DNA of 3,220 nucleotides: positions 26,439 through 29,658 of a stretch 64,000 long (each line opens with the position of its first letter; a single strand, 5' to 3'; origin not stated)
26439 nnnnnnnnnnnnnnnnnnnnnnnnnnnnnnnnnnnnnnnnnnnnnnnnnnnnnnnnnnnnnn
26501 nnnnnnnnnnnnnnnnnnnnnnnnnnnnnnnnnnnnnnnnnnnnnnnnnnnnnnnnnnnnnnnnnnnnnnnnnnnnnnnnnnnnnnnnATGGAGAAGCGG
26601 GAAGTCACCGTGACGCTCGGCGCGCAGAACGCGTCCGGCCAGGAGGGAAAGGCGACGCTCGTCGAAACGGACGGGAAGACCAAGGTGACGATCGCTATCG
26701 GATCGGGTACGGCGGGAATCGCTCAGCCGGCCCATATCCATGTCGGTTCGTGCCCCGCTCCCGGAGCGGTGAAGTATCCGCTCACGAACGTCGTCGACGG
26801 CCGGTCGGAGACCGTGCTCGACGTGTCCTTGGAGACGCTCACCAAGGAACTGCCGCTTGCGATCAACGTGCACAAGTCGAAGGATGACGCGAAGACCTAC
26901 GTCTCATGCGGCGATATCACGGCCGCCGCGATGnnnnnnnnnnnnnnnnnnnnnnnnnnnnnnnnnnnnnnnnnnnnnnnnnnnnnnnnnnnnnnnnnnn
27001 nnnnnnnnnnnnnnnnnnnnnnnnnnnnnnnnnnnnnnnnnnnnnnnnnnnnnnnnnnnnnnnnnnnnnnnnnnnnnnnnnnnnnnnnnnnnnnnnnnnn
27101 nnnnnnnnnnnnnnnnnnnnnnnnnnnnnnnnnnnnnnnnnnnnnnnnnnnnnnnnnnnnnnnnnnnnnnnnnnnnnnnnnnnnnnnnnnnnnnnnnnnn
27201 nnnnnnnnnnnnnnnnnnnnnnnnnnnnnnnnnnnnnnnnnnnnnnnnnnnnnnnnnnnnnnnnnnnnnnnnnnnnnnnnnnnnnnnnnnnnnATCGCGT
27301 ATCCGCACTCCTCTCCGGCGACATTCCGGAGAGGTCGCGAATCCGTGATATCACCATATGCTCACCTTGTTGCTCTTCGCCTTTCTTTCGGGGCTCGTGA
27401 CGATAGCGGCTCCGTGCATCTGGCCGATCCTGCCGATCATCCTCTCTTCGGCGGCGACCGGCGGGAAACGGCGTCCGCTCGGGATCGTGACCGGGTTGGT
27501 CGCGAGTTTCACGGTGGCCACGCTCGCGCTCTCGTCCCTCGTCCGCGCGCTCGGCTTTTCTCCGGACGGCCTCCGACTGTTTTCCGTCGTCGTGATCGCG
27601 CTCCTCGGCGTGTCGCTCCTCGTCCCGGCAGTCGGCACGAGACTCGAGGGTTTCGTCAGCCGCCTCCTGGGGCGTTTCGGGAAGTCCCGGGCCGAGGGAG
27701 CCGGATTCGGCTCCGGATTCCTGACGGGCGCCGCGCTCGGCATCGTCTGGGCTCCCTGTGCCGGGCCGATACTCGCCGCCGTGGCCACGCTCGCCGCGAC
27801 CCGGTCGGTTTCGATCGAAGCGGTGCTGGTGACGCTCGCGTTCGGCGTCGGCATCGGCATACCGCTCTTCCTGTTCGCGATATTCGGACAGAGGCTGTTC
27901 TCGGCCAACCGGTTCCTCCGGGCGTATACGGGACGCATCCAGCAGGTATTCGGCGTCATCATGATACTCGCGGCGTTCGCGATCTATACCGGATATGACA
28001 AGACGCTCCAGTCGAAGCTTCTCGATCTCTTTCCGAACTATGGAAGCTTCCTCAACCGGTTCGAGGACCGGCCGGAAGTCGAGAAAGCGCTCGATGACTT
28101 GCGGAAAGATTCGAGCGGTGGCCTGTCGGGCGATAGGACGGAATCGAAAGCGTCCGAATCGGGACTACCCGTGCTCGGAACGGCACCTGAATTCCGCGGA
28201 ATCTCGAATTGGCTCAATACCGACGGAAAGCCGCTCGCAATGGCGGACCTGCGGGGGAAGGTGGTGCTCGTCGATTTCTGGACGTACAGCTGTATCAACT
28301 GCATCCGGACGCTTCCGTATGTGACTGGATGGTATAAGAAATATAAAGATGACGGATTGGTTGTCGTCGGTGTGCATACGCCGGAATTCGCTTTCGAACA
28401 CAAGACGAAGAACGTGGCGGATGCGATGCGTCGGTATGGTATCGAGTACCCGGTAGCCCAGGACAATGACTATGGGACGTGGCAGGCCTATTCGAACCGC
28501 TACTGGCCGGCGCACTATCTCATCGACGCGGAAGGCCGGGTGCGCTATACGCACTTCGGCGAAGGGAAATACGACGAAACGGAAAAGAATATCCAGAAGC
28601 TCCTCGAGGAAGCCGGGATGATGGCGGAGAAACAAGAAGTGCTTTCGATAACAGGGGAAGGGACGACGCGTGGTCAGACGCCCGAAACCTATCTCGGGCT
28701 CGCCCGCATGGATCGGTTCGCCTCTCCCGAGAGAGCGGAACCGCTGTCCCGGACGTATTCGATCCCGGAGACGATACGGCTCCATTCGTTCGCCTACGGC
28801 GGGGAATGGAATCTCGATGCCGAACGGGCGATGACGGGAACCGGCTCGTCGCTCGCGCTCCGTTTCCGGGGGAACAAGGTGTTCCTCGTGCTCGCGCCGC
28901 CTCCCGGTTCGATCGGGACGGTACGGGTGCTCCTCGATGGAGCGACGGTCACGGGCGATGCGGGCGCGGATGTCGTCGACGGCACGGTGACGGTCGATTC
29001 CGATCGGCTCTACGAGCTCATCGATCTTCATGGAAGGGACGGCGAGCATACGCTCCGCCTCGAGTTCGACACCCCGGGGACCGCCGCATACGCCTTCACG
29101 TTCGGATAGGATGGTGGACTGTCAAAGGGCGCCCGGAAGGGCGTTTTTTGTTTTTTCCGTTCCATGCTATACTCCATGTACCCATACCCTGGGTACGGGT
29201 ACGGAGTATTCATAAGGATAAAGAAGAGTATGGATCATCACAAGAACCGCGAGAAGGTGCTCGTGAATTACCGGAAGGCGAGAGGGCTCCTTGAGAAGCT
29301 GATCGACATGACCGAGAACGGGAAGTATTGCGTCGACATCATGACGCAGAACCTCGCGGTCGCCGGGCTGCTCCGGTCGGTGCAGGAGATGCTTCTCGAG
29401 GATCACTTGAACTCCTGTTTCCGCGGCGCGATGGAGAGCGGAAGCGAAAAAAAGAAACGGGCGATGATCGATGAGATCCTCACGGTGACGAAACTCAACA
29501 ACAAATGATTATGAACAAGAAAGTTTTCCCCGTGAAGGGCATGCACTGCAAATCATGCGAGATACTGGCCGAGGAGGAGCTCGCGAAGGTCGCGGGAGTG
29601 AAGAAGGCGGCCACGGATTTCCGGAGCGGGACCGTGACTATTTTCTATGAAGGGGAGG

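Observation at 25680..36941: Copper-homeostasis island with CsoR, its palindromic operator and several unusual domain fusions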

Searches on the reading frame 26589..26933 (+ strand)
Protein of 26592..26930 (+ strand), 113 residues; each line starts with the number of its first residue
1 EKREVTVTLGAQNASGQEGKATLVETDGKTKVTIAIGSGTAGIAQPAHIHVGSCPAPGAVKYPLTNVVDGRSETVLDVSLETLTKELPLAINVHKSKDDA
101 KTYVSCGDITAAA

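Call 26: search_protein_families(library=pfam, proteins=[window:26592-26930:+], max_evalue=1)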
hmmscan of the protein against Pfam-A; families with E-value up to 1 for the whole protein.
seq(113 aa): 2 families
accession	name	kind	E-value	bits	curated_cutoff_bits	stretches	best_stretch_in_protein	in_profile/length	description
PF07452.17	CHRD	-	0.0088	17.3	24.1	1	12-96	14-106/117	CHRD domain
PF25657.1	Rota_VP6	-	0.0094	15.3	27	1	13-87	184-254/390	Rotavirus intermediate capsid protein VP6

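Call 50: search_solved_structures(query=A3, max_evalue=10, show_alignments=3)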
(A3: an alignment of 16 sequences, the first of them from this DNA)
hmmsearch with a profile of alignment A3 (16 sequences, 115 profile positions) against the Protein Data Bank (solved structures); distinct sequences matched with E-value up to 10: 7.
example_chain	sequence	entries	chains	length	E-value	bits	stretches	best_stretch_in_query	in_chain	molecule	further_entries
5kbm_A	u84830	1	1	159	0.11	15.4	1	4-57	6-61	Cell surface Cu-only superoxide dismutase 5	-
5kbk_A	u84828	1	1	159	0.11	15.4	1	4-57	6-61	Cell surface Cu-only superoxide dismutase 5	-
5kbl_A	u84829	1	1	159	0.11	15.4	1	4-57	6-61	Cell surface Cu-only superoxide dismutase 5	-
4n3t_A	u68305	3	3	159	0.11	15.4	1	4-57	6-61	Potential secreted Cu/Zn superoxide dismutase | Cell surface Cu-only superoxide dismutase 5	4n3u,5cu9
6yf7_AA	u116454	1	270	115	0.58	13.2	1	58-81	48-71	Coat protein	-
4e8b_A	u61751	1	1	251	0.62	13.1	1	12-59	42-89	Ribosomal RNA small subunit methyltransferase E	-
6vcx_A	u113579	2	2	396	0.85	12.6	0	28-57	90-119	S-adenosylmethionine synthase 1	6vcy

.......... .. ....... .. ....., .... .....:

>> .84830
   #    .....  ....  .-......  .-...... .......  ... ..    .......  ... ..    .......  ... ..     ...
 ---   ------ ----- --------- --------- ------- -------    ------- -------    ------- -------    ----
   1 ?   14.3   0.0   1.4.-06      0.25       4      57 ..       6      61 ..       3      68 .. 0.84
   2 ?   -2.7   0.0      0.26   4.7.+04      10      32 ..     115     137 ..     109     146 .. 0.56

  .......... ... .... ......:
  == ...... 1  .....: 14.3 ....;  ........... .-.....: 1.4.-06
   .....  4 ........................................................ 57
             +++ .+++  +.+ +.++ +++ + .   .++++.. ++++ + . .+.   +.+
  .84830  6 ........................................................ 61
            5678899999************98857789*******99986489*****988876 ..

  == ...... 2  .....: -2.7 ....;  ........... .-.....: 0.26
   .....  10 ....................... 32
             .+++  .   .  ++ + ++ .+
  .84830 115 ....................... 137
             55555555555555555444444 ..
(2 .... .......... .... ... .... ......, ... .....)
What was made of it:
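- Tried and rejected: A CHRD-domain profile against PDB sequences gave only a non-significant hit to the Cu-only SOD5 (E 0.11, call 50).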

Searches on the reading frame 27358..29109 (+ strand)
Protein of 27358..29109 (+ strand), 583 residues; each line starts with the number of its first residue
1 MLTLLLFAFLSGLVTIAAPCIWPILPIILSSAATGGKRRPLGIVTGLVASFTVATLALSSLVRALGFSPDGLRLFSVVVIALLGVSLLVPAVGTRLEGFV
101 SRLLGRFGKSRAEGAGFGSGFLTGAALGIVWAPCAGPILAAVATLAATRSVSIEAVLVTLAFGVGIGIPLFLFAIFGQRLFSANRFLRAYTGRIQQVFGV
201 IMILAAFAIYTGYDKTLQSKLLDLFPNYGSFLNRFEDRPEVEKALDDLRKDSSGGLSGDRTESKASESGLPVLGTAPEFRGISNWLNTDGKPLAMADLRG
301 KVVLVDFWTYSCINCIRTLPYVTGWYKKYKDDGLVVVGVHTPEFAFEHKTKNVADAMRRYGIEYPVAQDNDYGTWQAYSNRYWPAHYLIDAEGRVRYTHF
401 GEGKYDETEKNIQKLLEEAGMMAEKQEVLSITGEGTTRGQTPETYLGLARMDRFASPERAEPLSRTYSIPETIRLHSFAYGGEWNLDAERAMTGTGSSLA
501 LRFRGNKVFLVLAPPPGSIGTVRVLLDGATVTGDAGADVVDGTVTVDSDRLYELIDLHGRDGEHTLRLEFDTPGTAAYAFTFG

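Call 3: search_protein_families(library=pfam, proteins=[window:27358-29109:+], max_evalue=0.01)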
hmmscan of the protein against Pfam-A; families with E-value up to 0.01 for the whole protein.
window:27358-29109:+ (583 aa): 6 families
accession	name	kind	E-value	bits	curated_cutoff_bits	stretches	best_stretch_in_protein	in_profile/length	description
PF17991.7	Thioredoxin_10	-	6.4e-35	121.2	27.1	1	441-583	1-142/142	Thioredoxin like C-terminal domain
PF08534.16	Redoxin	-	2.2e-15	57.2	26.6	1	276-415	6-147/148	Redoxin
PF00578.27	AhpC-TSA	-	6e-15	55.7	26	1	276-397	5-123/124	AhpC/TSA family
PF02683.22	DsbD_TM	-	8.6e-11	42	27.1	1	3-209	3-214/219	Cytochrome C biogenesis protein transmembrane domain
PF13905.12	Thioredoxin_8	-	4.1e-10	40.3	27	1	300-395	1-94/94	Thioredoxin-like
PF13386.12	DsbD_2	-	2.2e-07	31.4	24.9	1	8-206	2-197/199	Cytochrome C biogenesis protein transmembrane region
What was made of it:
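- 27358..29109 (+): DipZ-type protein: 6-TM CcdA domain, TlpA/ResA-like thioredoxin (SCINC), Thioredoxin_10 C-terminal domain. Pfam DsbD_TM, Redoxin and Thioredoxin_10 (call 3).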

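Call 11: search_protein_families(library=ncbifam, proteins=[window:27358-29109:+], max_evalue=0.01)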
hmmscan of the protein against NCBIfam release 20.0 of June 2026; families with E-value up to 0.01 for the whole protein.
window:27358-29109:+ (583 aa): 10 families
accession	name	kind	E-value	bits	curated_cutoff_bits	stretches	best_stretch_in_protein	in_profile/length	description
NF002854.0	PRK03147.1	subfamily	2.2e-20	73.3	170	1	286-414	48-171/176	thiol-disulfide oxidoreductase ResA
NF045694.1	seleno_TsoB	exception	1.3e-10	40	805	1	1-203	181-384/572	rhodanese/DsbD fusion-like selenoprotein TsoB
NF001419.0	PRK00293.1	subfamily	2.8e-07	29.5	330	1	5-315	172-492/574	protein-disulfide reductase DsbD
NF041202.1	StoA_CxxC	exception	7.4e-07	29.2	210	1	298-401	50-150/163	endospore biogenesis thiol-disulfide oxidoreductase StoA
NF047696.1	ThlDiSintTplARhiz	equivalog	1.9e-06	27.8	230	1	285-340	82-137/219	thiol:disulfide interchange protein TlpA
NF010625.0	PRK14018.1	equivalog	1.1e-05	24.2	522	1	287-402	43-159/521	bifunctional peptide-methionine (S)-S-oxide reductase MsrA/peptide-methionine (R)-S-oxide reductase MsrB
NF047697.1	ThioredTrxAClost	equivalog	0.00019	21.6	140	1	301-332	18-49/105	thioredoxin TrxA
TIGR00385.1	dsbE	subfamily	0.0002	21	123.15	1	299-413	62-168/173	DsbE family thiol:disulfide interchange protein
NF033782.1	lipoprot_Omp28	subfamily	0.00039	19.7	150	1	300-351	38-89/264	Omp28 family outer membrane lipoprotein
NF011941.0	PRK15412.1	equivalog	0.0034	16.9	359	1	286-418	53-178/185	thiol:disulfide interchange protein DsbE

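Call 51: search_solved_structures(query=window:27358-29109:+, max_evalue=0.001)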
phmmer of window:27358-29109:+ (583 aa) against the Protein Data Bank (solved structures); distinct sequences matched with E-value up to 0.001: 38.
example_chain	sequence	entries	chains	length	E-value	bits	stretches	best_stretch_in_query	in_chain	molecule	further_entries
2hyx_A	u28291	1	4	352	6.2e-71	242.7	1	269-532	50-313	Protein dipZ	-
5cyy_A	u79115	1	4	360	7.2e-71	242.5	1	269-532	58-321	Protein DipZ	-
7djj_A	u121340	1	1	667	3.1e-25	91.8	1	274-407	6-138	Protein SUPPRESSOR OF QUENCHING 1, chloroplastic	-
6gc1_A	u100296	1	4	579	6.8e-24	87.4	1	276-407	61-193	NHL repeat-containing protein 2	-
7djk_A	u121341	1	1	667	3.8e-23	85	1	274-407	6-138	Protein SUPPRESSOR OF QUENCHING 1, chloroplastic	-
2b5x_A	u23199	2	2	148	8.6e-16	60.7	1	276-418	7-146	YkuV protein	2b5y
3c71_A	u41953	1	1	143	4.4e-15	58.3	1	287-396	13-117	Thiol-disulfide oxidoreductase resA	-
3c73_A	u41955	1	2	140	4.4e-15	58.3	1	287-396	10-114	Thiol-disulfide oxidoreductase resA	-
2h1b_A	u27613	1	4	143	1.1e-14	57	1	287-396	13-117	Thiol-disulfide oxidoreductase resA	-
1st9_A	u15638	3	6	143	1.2e-14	57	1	287-396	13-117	Thiol-disulfide oxidoreductase resA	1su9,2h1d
2f9s_A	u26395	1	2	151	1.3e-14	56.8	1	287-396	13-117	Thiol-disulfide oxidoreductase resA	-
4nmu_A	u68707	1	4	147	4.7e-14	54.9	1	287-415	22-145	Thiol-disulfide oxidoreductase ResA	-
2l5o_A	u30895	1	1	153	1e-13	53.9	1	288-409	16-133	Putative thioredoxin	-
2h1a_A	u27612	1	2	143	1.9e-13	52.9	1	287-396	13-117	Thiol-disulfide oxidoreductase resA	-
2h19_A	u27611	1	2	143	2e-13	52.8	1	287-396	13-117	Thiol-disulfide oxidoreductase resA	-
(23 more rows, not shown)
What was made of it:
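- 27358..29109 (+): PDB DipZ 2HYX E 6e-71 and CcdA 5VKV E 6e-10 (call 51).
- On DipZ (CcdA-TlpA-Thioredoxin_10): PDB 2HYX E 6e-71 (call 51).
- A DipZ reductase lies next door in this clade (calls 3, 51). A TlpA-like reductase and a thioredoxin lie upstream (calls 3, 51).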

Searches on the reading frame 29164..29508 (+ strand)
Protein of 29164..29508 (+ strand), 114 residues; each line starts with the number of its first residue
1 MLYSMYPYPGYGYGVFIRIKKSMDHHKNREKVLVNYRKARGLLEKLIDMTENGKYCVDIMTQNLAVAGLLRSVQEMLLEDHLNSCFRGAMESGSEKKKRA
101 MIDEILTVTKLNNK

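Call 3: search_protein_families(library=pfam, proteins=[window:29164-29508:+], max_evalue=0.01)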
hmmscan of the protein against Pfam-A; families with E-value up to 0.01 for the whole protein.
window:29164-29508:+ (114 aa): 1 family
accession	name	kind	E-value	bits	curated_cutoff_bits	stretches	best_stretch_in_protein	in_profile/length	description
PF02583.22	Trns_repr_metal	-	2.9e-16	60.1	22.8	1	29-108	2-75/78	Metal-sensitive transcriptional repressor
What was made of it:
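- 29230..29508 (+): CsoR (92 aa) with Cu(I) ligands Cys34, His59, Cys63 and Tyr33. Pfam Trns_repr_metal (call 3).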

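Call 11: search_protein_families(library=ncbifam, proteins=[window:29230-29508:+], max_evalue=0.01)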
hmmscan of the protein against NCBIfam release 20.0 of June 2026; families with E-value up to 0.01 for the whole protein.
window:29230-29508:+ (92 aa): 2 families
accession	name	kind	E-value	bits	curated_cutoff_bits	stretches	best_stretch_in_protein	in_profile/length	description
NF052430.1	repress_RicR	exception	1.9e-11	44.4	175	1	13-80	14-81/93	copper-sensing transcriptional repressor RicR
NF008464.0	PRK11352.1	equivalog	2.6e-06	27.7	133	1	5-86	6-85/91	formaldehyde-responsive transcriptional repressor FrmR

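Call 68: search_solved_structures(query=window:29230-29508:+, max_evalue=0.01, show_alignments=3)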
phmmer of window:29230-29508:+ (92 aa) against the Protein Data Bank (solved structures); distinct sequences matched with E-value up to 0.01: 10.
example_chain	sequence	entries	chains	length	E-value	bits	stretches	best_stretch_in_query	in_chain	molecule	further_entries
4m1p_A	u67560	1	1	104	1.1e-08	38.9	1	8-83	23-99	Copper-sensitive operon repressor (CsoR)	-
2hh7_A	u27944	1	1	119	2.1e-08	38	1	11-88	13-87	Hypothetical protein CsoR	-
4adz_A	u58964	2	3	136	4.9e-07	33.7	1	3-73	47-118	CSOR | COPPER SENSITIVE OPERON REPRESSOR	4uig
6ahx_A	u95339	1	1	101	9e-07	32.8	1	3-75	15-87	Putative cytosolic protein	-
3aai_A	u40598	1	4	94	2.3e-06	31.5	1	6-74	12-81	Copper homeostasis operon regulatory protein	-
5fmn_A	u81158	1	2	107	5.9e-06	30.2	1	8-83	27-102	INRS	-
7mq1_A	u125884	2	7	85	2.7e-05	28.1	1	9-77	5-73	Copper-sensing transcriptional repressor csoR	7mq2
7mq3_A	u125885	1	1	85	7.3e-05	26.7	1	9-77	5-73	Copper-sensing transcriptional repressor csoR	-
5lcy_A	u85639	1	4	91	0.00048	24.1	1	5-64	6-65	Frmr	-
5lbm_A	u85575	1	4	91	0.0069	20.5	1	6-65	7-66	Transcriptional repressor FrmR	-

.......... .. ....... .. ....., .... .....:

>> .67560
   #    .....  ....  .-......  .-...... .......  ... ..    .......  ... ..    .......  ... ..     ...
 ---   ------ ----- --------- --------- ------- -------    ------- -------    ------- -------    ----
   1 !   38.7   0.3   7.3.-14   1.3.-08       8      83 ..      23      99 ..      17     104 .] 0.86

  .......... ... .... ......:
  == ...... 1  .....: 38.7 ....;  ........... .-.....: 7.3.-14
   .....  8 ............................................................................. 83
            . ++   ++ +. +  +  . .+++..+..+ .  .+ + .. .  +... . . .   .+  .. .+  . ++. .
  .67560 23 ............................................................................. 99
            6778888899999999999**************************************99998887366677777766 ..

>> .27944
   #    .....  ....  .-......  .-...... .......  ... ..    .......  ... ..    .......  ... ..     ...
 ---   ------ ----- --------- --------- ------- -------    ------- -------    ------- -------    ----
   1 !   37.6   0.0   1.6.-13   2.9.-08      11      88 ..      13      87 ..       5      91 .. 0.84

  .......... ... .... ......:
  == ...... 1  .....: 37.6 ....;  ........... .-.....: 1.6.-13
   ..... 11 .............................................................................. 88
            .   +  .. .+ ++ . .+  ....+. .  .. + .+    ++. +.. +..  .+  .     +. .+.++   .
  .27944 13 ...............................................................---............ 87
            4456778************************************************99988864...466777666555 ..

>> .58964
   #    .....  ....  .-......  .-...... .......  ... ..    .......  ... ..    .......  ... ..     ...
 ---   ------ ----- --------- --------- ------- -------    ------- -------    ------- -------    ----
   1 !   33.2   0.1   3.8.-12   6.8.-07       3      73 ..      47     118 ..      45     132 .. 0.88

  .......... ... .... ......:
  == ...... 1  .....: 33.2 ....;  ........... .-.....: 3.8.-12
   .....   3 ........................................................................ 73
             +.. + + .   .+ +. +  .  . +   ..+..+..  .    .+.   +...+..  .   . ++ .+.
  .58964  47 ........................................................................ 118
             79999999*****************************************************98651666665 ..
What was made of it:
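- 29230..29508 (+): Best PDB hits are CsoR 4M1P and 2HH7, with ligands aligned (call 68).
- On CsoR (Cu(I)-sensing branch of the CsoR/RcnR family): Tyr33-Cys34, His59 and Cys63 align to the Mtb and Geobacillus CsoR ligands (call 68).
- InrS appears among the PDB hits (call 68). The best PDB matches are bona fide CsoRs (call 68).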
